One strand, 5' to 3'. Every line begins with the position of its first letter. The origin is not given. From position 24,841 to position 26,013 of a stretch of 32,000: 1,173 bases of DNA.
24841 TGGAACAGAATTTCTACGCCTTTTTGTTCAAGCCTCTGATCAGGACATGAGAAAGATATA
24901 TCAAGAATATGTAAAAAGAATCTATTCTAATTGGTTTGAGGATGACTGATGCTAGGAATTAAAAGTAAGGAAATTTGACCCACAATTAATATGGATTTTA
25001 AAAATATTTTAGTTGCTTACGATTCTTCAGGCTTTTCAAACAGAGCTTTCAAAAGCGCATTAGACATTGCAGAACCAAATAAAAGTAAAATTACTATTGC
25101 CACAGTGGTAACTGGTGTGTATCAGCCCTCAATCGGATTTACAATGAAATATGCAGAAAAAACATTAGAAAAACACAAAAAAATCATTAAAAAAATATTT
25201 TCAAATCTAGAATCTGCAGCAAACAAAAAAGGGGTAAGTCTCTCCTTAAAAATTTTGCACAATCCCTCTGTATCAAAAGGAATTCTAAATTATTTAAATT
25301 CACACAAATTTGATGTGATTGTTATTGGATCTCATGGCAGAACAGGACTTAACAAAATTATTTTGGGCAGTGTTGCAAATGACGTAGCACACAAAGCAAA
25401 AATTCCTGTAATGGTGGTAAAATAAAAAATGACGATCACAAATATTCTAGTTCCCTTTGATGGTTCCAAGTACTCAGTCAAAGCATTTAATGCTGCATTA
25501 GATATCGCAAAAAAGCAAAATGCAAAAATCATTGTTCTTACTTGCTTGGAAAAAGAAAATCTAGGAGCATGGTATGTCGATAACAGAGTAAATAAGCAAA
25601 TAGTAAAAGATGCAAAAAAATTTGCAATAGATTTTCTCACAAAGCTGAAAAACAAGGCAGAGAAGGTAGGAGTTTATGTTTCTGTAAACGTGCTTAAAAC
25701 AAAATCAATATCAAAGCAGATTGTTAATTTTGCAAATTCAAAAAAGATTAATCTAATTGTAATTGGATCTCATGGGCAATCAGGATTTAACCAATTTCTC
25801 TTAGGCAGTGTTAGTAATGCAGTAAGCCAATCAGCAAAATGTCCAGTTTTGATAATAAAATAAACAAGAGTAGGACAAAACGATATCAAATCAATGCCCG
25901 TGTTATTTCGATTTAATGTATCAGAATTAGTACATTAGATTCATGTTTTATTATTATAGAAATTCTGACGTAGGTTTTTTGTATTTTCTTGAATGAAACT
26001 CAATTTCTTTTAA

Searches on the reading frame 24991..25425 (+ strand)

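Call 83: search_protein_families(library=pfam, proteins=[window:24991-25425:+], max_evalue=0.001)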
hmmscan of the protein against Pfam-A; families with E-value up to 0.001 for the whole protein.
window:24991-25425:+ (144 aa): 1 family
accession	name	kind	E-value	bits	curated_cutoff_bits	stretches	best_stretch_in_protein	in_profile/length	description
PF00582.32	Usp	-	2.2e-28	100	24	1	3-144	2-141/141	Universal stress protein family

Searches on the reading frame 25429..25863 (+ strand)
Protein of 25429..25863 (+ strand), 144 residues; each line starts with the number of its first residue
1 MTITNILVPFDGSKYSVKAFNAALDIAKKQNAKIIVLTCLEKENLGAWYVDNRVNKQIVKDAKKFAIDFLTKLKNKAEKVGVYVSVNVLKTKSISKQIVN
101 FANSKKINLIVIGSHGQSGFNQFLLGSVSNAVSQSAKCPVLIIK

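Call 83: search_protein_families(library=pfam, proteins=[window:25429-25863:+], max_evalue=0.001)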
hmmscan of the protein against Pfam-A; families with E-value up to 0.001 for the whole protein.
window:25429-25863:+ (144 aa): 1 family
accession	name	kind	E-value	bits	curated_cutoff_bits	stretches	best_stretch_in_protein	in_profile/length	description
PF00582.32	Usp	-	2.5e-30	106.3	24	1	4-144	3-141/141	Universal stress protein family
